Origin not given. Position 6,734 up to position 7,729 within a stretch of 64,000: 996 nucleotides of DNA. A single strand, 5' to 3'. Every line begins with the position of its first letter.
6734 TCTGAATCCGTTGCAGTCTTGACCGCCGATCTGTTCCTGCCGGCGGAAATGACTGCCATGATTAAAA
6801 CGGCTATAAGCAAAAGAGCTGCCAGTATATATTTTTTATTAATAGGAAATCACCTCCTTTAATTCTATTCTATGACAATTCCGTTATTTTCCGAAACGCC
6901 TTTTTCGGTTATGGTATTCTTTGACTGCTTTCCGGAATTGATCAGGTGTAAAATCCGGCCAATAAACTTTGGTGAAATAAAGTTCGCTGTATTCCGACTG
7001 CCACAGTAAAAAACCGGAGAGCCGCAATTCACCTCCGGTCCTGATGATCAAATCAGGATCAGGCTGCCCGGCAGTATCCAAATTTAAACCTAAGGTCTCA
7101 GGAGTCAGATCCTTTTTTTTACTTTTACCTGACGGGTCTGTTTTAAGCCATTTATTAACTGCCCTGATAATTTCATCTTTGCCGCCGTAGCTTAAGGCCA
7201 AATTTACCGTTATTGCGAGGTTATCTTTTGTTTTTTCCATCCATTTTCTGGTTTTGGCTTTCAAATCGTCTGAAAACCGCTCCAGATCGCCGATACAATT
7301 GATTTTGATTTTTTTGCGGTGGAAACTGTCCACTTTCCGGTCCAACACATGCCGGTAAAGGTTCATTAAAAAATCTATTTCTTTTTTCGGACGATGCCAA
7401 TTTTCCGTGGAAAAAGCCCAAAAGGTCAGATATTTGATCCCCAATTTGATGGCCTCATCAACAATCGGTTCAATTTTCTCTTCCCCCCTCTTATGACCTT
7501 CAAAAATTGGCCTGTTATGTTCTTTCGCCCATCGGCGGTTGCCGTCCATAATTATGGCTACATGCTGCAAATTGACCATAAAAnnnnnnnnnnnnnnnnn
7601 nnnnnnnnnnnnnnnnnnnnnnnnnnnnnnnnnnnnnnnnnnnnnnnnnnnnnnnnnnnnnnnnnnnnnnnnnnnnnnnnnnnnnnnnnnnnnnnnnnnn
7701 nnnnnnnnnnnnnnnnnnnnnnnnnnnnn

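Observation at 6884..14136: Complete archaeal-type mevalonate operon in a bacterium, with two MVK-like GHMP kinases and no obvious ERG8-type PMK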

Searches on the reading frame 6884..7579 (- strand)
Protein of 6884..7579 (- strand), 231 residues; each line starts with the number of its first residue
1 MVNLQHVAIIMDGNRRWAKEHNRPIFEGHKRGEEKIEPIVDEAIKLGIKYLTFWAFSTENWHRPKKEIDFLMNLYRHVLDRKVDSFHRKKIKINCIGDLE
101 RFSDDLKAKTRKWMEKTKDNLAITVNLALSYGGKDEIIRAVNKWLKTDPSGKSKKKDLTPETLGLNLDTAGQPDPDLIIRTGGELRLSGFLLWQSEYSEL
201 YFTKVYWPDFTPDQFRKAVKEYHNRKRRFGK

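Call 3: search_protein_families(library=pfam, proteins=[window:6884-7579:-])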
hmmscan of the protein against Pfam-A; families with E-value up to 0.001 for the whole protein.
window:6884-7579:- (231 aa): 1 family
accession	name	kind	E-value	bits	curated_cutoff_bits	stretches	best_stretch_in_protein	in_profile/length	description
PF01255.24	Prenyltransf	-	1.5e-81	273.5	27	1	10-230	1-219/219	Putative undecaprenyl diphosphate synthase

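Call 4: search_protein_families(library=ncbifam, proteins=[window:6884-7579:-], max_evalue=0.01)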
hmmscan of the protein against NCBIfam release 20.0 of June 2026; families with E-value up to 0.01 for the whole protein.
window:6884-7579:- (231 aa): 16 families
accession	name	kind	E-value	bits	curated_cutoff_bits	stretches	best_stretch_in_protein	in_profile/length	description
NF011405.0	PRK14830.1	equivalog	4.4e-84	282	304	1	5-231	24-250/251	undecaprenyl pyrophosphate synthase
TIGR00055.1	uppS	equivalog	9.5e-81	270.5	109.55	1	5-230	3-228/228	polyprenyl diphosphate synthase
NF011407.0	PRK14833.1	equivalog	3.9e-79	265.6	325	1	3-231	4-231/233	di-trans,poly-cis-decaprenylcistransferase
NF011408.0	PRK14834.1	equivalog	8.9e-76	254.7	348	1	5-230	19-244/252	isoprenyl transferase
NF011406.0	PRK14831.1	subfamily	3.5e-75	252.5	375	1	5-231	25-251/256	undecaprenyl pyrophosphate synthase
NF011411.0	PRK14838.1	equivalog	4.3e-70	235.8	417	1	5-231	14-238/244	isoprenyl transferase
NF011414.0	PRK14841.1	equivalog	4.6e-70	235.9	401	1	4-230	4-228/233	isoprenyl transferase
NF011413.0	PRK14840.1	equivalog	9.3e-69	231.8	410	1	5-231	20-250/250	isoprenyl transferase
NF011404.0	PRK14829.1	equivalog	2.7e-64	217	372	1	5-231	32-258/260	isoprenyl transferase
NF007596.1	PRK10240.1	equivalog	6.9e-62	209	418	1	5-230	17-242/251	(2E,6E)-farnesyl-diphosphate-specific ditrans,polycis-undecaprenyl-diphosphate synthase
NF011409.0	PRK14835.1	equivalog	6.2e-61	206.2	425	1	5-231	47-279/279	isoprenyl transferase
NF011403.0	PRK14828.1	equivalog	8.3e-61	205.6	348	1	5-231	30-258/258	isoprenyl transferase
NF011415.0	PRK14842.1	equivalog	1.7e-58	197.9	360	1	5-230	10-236/241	isoprenyl transferase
NF011412.0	PRK14839.1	equivalog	2.8e-58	197.1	334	1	6-230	12-227/240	di-trans,poly-cis-decaprenylcistransferase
NF011410.0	PRK14837.1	equivalog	1.1e-57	195.2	342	1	5-231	8-230/230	undecaprenyl pyrophosphate synthase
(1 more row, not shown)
